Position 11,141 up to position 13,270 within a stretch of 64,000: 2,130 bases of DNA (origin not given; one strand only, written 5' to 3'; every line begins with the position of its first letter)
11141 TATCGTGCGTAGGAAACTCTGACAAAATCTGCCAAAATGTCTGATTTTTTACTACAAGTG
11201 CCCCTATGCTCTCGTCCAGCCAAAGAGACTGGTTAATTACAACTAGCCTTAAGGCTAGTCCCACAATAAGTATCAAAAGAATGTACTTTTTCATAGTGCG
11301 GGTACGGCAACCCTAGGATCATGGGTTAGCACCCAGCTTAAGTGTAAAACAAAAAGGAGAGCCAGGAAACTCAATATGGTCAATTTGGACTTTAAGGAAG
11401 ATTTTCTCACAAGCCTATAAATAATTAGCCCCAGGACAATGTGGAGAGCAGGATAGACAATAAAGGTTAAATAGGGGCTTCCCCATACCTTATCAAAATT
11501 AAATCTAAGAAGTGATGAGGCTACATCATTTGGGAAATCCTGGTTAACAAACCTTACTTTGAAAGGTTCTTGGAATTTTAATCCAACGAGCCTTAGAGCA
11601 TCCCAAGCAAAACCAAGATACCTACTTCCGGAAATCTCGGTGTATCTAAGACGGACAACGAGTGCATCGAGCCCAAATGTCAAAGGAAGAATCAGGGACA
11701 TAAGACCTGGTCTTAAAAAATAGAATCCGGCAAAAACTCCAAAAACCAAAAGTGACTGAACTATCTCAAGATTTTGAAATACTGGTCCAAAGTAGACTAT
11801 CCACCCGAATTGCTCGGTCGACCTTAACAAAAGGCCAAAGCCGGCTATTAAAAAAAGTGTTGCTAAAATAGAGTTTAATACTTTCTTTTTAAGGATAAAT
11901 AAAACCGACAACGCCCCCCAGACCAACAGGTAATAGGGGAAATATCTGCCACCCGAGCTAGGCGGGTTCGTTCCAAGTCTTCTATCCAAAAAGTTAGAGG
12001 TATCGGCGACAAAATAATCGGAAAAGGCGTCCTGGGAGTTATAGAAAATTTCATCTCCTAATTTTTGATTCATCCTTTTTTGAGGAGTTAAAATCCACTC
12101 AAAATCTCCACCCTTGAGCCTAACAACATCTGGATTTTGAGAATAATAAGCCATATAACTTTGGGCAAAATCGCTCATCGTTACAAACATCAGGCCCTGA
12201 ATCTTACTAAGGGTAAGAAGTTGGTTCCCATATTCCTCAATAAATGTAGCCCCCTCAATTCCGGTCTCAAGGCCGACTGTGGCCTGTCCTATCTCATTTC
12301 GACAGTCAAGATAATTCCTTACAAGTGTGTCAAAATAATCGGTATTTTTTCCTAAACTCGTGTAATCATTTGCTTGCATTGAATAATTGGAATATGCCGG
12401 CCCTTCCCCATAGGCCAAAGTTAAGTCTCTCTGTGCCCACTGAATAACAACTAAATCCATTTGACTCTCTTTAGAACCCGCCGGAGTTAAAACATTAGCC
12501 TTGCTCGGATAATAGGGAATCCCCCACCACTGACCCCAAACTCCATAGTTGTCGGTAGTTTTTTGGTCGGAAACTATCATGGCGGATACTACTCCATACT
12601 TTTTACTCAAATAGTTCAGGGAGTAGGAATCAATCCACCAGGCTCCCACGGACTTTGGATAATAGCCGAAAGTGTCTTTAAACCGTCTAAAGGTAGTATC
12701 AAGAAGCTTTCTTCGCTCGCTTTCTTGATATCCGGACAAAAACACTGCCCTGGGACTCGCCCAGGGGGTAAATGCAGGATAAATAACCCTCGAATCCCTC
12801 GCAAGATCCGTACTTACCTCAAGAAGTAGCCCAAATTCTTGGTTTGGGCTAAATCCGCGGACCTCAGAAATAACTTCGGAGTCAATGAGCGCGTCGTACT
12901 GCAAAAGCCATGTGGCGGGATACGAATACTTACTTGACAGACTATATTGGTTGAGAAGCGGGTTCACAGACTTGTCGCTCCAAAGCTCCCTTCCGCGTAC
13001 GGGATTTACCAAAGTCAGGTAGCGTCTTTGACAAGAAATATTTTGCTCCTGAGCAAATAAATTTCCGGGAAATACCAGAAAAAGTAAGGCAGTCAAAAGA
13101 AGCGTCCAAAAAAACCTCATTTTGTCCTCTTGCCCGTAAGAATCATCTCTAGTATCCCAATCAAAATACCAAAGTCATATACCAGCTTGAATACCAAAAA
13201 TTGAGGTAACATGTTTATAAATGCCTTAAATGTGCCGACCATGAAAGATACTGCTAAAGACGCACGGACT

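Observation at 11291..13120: Secreted, membrane-anchored 609-aa protein of unknown family with a Trp/Tyr-rich extracytoplasmic domain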

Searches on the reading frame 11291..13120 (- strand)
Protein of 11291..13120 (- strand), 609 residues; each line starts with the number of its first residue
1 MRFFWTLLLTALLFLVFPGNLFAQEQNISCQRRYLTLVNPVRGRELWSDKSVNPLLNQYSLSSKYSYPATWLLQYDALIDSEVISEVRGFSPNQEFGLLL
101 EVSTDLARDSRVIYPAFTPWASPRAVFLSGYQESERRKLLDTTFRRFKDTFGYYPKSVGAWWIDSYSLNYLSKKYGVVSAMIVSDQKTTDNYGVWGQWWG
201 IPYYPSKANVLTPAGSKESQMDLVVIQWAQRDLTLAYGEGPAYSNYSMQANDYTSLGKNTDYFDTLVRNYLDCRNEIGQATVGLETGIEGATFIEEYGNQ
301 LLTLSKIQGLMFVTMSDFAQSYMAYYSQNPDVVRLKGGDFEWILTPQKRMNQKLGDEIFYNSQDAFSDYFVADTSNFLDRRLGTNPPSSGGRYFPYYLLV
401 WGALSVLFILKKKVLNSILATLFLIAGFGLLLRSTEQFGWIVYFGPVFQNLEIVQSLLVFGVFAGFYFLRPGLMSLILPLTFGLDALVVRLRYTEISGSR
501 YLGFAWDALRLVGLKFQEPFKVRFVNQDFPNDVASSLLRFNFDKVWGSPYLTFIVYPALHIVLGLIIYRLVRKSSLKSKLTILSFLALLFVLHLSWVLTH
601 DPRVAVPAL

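Call 3: search_protein_families(library=pfam, proteins=[window:11291-13120:-], max_evalue=1)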
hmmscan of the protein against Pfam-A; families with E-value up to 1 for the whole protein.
window:11291-13120:- (609 aa): 3 families
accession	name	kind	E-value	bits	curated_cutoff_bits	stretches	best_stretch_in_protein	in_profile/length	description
PF11431.13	Transport_MerF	-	0.022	15.1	24.3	1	550-574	19-43/45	Membrane transport protein MerF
PF14012.11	DUF4229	-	0.1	13.1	27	1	558-606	9-57/68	Protein of unknown function (DUF4229)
PF12979.12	DUF3863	-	0.15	11.2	27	1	151-233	126-208/349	Domain of Unknown Function with PDB structure (DUF3863)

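Call 4: search_protein_families(library=ncbifam, proteins=[window:11291-13120:-], max_evalue=10)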
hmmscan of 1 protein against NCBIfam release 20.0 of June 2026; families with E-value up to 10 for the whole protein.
window:11291-13120:- (609 aa): 0 families
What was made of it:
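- Tried and rejected: (1) NCBIfam: no hit (call 4).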

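Call 5: search_solved_structures(query=window:11291-13120:-, max_evalue=10)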
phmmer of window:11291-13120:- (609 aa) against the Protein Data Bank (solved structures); distinct sequences matched with E-value up to 10: 1.
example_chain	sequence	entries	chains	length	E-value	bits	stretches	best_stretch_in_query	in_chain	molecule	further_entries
3lm3_A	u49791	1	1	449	0.066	15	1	151-234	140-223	uncharacterized protein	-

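Call 6: find_homologous_proteins(query=window:11291-13120:-, max_evalue=0.001)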
Query window:11291-13120:- (609 aa): 567 proteins with E <= 0.001 among 8000 candidates; the best 120 are listed.
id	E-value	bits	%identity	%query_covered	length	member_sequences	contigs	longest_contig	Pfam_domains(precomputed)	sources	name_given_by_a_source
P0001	0.0e+0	1374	99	100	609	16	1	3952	PF12979.14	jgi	-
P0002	0.0e+0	1202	85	97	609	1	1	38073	PF12979.14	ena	-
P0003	0.0e+0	1085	77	100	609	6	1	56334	PF12979.14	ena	-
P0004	1.2e-284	964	67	100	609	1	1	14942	-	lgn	-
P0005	3.1e-231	787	56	100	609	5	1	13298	-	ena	-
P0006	3.0e-210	718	54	99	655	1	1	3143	-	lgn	-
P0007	1.5e-208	712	52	100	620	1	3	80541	-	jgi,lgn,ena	jgi:hypothetical protein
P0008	4.7e-204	698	52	100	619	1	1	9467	-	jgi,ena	-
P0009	2.2e-203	695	51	100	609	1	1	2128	-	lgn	-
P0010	2.4e-203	695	53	97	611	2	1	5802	-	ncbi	-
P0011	7.4e-203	694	51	100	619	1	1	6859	-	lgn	-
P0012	1.5e-198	679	52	95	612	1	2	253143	-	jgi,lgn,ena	-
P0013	3.5e-194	665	50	98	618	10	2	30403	-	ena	-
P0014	1.5e-192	660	50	99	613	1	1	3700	-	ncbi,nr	ncbi:MAG: hypothetical protein NUV73_00410 [Candidatus Daviesbacteria bacterium]|nr:hypothetical pro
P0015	2.1e-192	659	51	97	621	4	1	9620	-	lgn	-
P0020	3.9e-191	655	52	89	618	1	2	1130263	PF12979.14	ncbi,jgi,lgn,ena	ncbi:MAG: hypothetical protein WCV81_02030 [Microgenomates group bacterium]|jgi:hypothetical protein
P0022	5.8e-190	651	49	98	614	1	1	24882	PF12979.14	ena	-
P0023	9.0e-190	650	47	99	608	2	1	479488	PF12979.14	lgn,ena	-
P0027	1.3e-188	647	50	95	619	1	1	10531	PF12979.14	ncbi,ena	-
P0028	3.2e-188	645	49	99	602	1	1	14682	PF12979.14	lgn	-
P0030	8.3e-188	644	50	99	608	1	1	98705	PF12979.14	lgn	-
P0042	4.2e-186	638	49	99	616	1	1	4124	PF12979.14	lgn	-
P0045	3.4e-185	635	48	100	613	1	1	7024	PF12979.14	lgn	-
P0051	2.1e-184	633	49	99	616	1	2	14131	PF12979.14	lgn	-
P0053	3.7e-184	632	47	99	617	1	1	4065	PF12979.14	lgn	-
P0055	4.8e-184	631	49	98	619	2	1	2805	PF12979.14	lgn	-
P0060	2.5e-183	629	48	98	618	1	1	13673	PF12979.14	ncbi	-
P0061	3.5e-183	629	50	97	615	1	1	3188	PF12979.14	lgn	-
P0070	6.5e-182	624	49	94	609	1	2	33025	PF12979.14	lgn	-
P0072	7.0e-182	624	49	93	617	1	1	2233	PF12979.14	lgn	-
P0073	7.2e-182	624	48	100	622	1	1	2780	PF12979.14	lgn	-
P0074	1.7e-181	623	49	96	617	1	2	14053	PF12979.14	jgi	-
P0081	7.9e-181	621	49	100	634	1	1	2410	PF12979.14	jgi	jgi:hypothetical protein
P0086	2.1e-180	619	50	95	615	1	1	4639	PF12979.14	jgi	jgi:hypothetical protein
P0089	2.6e-180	619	49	90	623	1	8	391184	PF12979.14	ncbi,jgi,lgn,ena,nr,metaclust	ncbi:MAG: hypothetical protein A3B38_01980 [Candidatus Levybacteria bacterium RIFCSPLOWO2_01_FULL_36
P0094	7.8e-180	618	48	98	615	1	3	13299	PF12979.14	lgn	-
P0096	1.4e-179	617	48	97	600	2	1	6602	PF12979.14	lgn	-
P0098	1.7e-179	616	47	99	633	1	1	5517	PF12979.14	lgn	-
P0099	2.8e-179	616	48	99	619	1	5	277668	PF12979.14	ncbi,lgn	-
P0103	1.3e-178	614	47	96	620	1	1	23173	PF12979.14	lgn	-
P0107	5.2e-178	612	48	99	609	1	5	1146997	-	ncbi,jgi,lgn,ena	jgi:hypothetical protein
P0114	1.8e-177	610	46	99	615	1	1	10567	PF12979.14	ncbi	-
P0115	1.8e-177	610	50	96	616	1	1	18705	PF12979.14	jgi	-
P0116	2.6e-177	609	47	98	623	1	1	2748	PF12979.14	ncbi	-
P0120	5.6e-177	608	47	99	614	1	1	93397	PF12979.14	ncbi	-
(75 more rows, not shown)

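Call 12: search_solved_structures(query=A1, max_evalue=10, show_alignments=2)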
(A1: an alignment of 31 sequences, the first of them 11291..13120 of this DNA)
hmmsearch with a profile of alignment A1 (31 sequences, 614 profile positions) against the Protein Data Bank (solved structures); distinct sequences matched with E-value up to 10: 3.
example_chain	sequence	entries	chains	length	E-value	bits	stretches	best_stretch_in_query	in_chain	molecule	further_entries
8y5g_B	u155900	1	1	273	4.7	8.9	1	507-602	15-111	Spermidine/putrescine ABC transporter permease PotB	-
8y5i_B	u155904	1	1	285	5.1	8.8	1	505-602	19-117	Spermidine/putrescine transport system permease protein PotB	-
8y5f_B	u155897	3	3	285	5.6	8.6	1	505-602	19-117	Spermidine/putrescine transport system permease protein PotB | Spermidine/putrescine ABC transporter membrane protein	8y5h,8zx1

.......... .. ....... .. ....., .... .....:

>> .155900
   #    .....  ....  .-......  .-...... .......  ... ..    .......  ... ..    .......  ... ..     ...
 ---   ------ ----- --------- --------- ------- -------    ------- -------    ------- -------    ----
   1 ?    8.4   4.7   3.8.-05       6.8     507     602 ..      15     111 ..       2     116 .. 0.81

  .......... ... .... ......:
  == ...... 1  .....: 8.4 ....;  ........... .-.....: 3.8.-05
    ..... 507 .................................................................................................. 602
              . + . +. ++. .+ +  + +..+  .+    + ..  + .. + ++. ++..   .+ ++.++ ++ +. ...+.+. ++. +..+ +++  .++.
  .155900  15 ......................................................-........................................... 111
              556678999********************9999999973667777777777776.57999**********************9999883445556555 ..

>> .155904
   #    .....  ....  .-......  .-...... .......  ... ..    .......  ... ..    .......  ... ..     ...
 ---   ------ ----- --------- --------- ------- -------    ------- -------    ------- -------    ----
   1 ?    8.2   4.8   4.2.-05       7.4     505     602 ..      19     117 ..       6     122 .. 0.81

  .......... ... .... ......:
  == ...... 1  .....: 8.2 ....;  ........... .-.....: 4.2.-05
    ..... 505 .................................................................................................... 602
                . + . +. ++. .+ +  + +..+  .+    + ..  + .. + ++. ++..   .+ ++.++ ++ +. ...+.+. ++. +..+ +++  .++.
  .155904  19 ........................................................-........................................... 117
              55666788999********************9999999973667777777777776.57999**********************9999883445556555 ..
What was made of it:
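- Tried and rejected: PDB sequence search with the family profile gave only spurious PotB matches at E~5 (call 12).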

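Call 19: search_protein_representatives(protein=window:11291-13120:-)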
Query: 609 residues. Proteins with E-value up to 0.001 (for the whole library): 755; up to 1e-10: 623; up to 1e-30: 290. The best 150 are listed.
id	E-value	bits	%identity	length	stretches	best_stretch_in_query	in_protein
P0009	7.1e-204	695.3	51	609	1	4-606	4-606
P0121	1.3e-188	644.9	53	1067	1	22-609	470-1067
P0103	4.3e-179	613.5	48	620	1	9-603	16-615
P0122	1.6e-176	604.9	51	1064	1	18-604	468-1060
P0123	2.0e-174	598.0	47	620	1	6-603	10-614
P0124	3.2e-171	587.4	48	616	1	6-604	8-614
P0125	2.5e-153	528.3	44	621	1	7-606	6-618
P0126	6.5e-151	520.4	43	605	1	6-605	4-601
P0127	6.5e-141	487.3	54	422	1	7-414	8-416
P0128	1.4e-137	476.3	44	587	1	31-607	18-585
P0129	2.2e-135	469.1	51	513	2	12-391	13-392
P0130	2.9e-133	462.1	45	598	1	27-595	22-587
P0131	7.9e-133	460.6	42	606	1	2-602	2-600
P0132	5.3e-130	451.3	42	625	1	3-603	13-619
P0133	1.0e-129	450.4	45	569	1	25-602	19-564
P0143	2.1e-110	386.6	41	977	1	24-542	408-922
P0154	4.5e-76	273.2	44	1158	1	4-327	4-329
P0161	9.1e-74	265.6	39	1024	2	13-328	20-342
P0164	6.7e-73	262.7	45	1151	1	23-335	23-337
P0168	1.6e-72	261.4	46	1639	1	6-327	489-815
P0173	5.6e-72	259.7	41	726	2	22-383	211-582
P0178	1.7e-71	258.0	41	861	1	10-332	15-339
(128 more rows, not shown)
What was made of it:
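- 13052..13120 (-): Signal peptide, residues 1-23 (hydrophobic core, predicted cleavage LFA|QEQ). In the GT-C fusion P0121 the match begins at query residue 22, so the leader is dispensable there (call 19).
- Checked: It is a real gene: 567 homologues at E<=1e-3 (best 99% identical; top 120 all ~590-655 aa) (call 6), and 755 50%-identity cluster representatives (call 19).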

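Call 21: predict_structure(alignment_id=A1)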
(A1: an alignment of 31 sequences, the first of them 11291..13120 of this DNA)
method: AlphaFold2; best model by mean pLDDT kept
length: 609 residues; sequences in the alignment: 31
mean_pLDDT: 86.4   pTM: 0.86
mean pLDDT of the five models: 86.4, 81.5, 80.6, 77.1, 74.7
residues with pLDDT >= 90: 326; 70-90: 220; 50-70: 47; < 50: 16
segments of 3 or more residues with pLDDT < 50: 17-28
pLDDT, mean of each block of 10 residues (from residue 1): 83 58 41 89 87 92 93 96 95 95 93 82 82 95 98 96 89 97 63 55 88 87 87 74 78 87 90 81 79 89 90 95 90 81 85 81 81 71 58 88 98 96 96 90 90 95 95 92 94 90 90 91 91 83 84 92 96 95 97 94 85
secondary structure, 60 per line:
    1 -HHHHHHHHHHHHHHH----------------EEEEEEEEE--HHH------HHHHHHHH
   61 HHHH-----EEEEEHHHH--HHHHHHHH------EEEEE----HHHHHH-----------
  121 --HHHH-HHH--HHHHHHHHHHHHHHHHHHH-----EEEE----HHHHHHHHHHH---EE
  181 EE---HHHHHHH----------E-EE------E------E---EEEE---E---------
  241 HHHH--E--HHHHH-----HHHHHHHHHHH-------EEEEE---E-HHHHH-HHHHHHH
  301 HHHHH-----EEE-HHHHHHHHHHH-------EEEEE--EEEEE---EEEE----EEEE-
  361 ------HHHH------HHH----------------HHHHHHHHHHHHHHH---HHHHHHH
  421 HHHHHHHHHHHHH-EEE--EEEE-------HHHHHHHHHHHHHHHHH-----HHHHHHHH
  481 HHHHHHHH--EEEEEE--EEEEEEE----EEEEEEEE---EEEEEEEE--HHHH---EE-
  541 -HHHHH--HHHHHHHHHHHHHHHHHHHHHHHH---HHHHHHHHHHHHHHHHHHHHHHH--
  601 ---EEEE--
elements in order: H2-16 E33-41 H53-64 E70-74 H75-78 H81-88 E95-99 H104-109 H123-126 H133-151 E157-160 H165-175 E179-182 H186-192 E224-227 H241-244 H250-254 H260-270 E278-282 H288-292 H294-305 E311-313 H315-325 E333-337 E340-344 E348-351 E356-359 H367-370 H396-410 H414-433 E435-437 E440-443 H451-467 H473-488 E491-496 E499-505 E510-517 E521-528 H531-534 H542-546 H549-572 H576-598 E604-607
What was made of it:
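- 12131..13051 (-): Extracytoplasmic beta/alpha barrel, residues 24-330, DUF3863-like (glycoside hydrolase/deacetylase superfamily). Conserved R42, E95, E101, Y131, R136, D164, D185, Q186, D190, W195-G200 (WGQWWG), W228, R231, S247, Q249, D252, E285. C30-C273 is a probable disulfide. AF2 pLDDT 86.4 (call 21).
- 11945..12130 (-): Beta-strand-rich sub-domain and linker, residues 331-392, between the barrel and the membrane (strands 333-359; conserved W342, R349, Y360, D368, R380). DSSP on the model (call 21).
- On GH57: The barrel is followed by two helices and then four beta-strands at 333-359 (call 21).
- Closest known: GH57. Different: The barrel is followed by beta-strands, not a four-helix bundle (call 21).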

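Call 23: search_protein_families(library=pfam, proteins=[P0121, P0122, P0143, P0154, P0164, P0168, P0161, P0173, P0178], max_evalue=0.01)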
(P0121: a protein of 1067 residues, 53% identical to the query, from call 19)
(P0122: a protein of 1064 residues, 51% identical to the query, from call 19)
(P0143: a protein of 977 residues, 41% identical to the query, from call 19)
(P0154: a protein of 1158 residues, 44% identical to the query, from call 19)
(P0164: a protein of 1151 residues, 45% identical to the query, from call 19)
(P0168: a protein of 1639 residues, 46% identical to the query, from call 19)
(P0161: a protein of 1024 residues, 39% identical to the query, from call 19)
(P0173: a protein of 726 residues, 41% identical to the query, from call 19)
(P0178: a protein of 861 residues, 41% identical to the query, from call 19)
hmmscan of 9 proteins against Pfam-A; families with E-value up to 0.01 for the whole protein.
P0121 (1067 aa): 1 family
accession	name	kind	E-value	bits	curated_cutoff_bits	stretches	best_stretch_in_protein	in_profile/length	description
PF13231.12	PMT_2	-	6.3e-17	62.7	26.1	1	50-202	2-158/160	Dolichyl-phosphate-mannose-protein mannosyltransferase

P0122 (1064 aa): 1 family
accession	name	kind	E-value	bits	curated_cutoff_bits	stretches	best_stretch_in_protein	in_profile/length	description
PF13231.12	PMT_2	-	1e-08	36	26.1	1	60-204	3-148/160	Dolichyl-phosphate-mannose-protein mannosyltransferase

P0143 (977 aa): 1 family
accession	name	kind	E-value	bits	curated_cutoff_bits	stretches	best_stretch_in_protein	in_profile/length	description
PF13231.12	PMT_2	-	1.7e-10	41.8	26.1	1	77-225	3-152/160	Dolichyl-phosphate-mannose-protein mannosyltransferase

P0154 (1158 aa): 0 families

P0164 (1151 aa): 1 family
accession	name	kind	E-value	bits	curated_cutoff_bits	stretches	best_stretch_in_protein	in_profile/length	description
PF12979.12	DUF3863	-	0.0098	15.2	27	0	149-223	127-201/349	Domain of Unknown Function with PDB structure (DUF3863)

P0168 (1639 aa): 2 families
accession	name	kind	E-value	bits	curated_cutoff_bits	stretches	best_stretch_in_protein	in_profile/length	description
PF13440.11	Polysacc_synt_3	-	9.5e-55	186.3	23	1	50-333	2-283/293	Polysaccharide biosynthesis protein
PF01943.22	Polysacc_synt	-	3.6e-27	95.9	28.2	1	27-294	3-274/274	Polysaccharide biosynthesis protein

P0161 (1024 aa): 1 family
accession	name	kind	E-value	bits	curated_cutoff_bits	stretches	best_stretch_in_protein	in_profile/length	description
PF09527.15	ATPase_gene1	-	0.009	16.5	26.6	1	832-861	9-38/54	Putative F0F1-ATPase subunit Ca2+/Mg2+ transporter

P0173 (726 aa): 0 families

P0178 (861 aa): 0 families

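Call 28: find_encoding_contigs(protein=P0020, flank=8000, max_places=1)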
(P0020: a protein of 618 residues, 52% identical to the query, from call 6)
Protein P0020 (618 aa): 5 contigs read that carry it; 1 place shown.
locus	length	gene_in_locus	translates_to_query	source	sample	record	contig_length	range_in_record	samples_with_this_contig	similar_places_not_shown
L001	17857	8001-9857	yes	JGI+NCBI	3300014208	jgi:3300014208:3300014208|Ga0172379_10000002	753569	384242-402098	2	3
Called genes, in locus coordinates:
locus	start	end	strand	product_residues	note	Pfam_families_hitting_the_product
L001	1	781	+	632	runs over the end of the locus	-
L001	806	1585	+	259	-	PF13578:Methyltransf_24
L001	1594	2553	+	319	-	PF00294:PfkB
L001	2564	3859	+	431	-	PF05221:AdoHcyase, PF00670:AdoHcyase_NAD, PF02826:2-Hacid_dh_C, PF07991:KARI_N (weak)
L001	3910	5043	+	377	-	PF04188:Mannosyl_trans2 (weak)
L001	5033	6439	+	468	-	PF13231:PMT_2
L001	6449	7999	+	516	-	PF13231:PMT_2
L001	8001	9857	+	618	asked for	PF12979:DUF3863 (weak)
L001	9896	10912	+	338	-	PF13439:Glyco_transf_4, PF00534:Glycos_transf_1, PF13692:Glyco_trans_1_4, PF13524:Glyco_trans_1_2, PF20706:GT4-conflict (weak)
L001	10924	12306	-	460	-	-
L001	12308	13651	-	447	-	PF20030:bpMoxR, PF07728:AAA_5, PF17868:AAA_lid_8 (weak)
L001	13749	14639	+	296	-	-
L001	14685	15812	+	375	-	PF13439:Glyco_transf_4, PF00534:Glycos_transf_1, PF13692:Glyco_trans_1_4, PF13524:Glyco_trans_1_2 (weak), PF20706:GT4-conflict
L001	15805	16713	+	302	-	PF00535:Glycos_transf_2, PF13641:Glyco_tranf_2_3, PF13632:Glyco_trans_2_3 (weak)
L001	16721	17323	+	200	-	PF25087:GMPPB_C (faint), PF00132:Hexapep, PF14602:Hexapep_2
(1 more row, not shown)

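Call 29: find_encoding_contigs(protein=P0107, flank=8000, max_places=1)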
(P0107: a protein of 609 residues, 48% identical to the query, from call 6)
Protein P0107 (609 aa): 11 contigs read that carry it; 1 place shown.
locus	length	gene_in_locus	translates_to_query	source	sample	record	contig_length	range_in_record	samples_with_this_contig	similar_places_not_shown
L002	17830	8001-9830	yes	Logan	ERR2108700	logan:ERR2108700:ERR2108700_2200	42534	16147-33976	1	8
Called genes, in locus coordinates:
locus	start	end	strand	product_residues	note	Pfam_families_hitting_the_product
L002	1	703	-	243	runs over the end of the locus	PF00535:Glycos_transf_2, PF10111:Glyco_tranf_2_2 (weak), PF13641:Glyco_tranf_2_3 (weak)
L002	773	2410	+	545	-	-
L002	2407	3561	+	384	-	PF04188:Mannosyl_trans2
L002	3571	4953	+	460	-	PF13231:PMT_2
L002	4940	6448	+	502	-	-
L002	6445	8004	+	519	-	PF13231:PMT_2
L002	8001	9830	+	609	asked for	-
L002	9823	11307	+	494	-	-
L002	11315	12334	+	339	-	PF13439:Glyco_transf_4, PF00534:Glycos_transf_1, PF13692:Glyco_trans_1_4, PF13524:Glyco_trans_1_2, PF20706:GT4-conflict (weak)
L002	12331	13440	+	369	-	PF13439:Glyco_transf_4, PF20706:GT4-conflict, PF00534:Glycos_transf_1, PF13692:Glyco_trans_1_4, PF13524:Glyco_trans_1_2 (weak)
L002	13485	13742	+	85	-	PF01371:Trp_repressor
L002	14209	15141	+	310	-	-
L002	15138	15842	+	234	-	PF01177:Asp_Glu_race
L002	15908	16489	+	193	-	PF25087:GMPPB_C (faint), PF00132:Hexapep, PF14602:Hexapep_2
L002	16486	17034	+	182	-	-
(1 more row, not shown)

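Call 30: find_encoding_contigs(protein=P0089, flank=8000, max_places=1)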
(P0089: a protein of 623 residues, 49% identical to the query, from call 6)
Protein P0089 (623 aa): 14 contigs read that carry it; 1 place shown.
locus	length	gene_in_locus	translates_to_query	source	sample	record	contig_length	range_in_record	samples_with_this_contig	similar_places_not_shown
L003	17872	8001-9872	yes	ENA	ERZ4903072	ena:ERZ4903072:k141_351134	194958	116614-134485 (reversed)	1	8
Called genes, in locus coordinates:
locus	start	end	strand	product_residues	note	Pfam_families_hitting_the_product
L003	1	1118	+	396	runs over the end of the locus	PF00534:Glycos_transf_1, PF13692:Glyco_trans_1_4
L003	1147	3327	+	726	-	-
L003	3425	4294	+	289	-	-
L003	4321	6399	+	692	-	-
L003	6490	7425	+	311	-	PF00535:Glycos_transf_2, PF10111:Glyco_tranf_2_2 (weak), PF13641:Glyco_tranf_2_3 (weak)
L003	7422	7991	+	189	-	-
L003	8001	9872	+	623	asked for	PF12979:DUF3863 (faint)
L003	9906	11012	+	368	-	PF13439:Glyco_transf_4 (faint), PF20706:GT4-conflict, PF00534:Glycos_transf_1, PF13692:Glyco_trans_1_4, PF13524:Glyco_trans_1_2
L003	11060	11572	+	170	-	PF00132:Hexapep, PF14602:Hexapep_2 (weak)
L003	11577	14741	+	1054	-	-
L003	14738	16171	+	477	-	PF13231:PMT_2 (weak)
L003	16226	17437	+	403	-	PF13439:Glyco_transf_4, PF00534:Glycos_transf_1 (weak), PF13692:Glyco_trans_1_4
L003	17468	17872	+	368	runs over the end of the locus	PF13439:Glyco_transf_4, PF20706:GT4-conflict, PF00534:Glycos_transf_1, PF13692:Glyco_trans_1_4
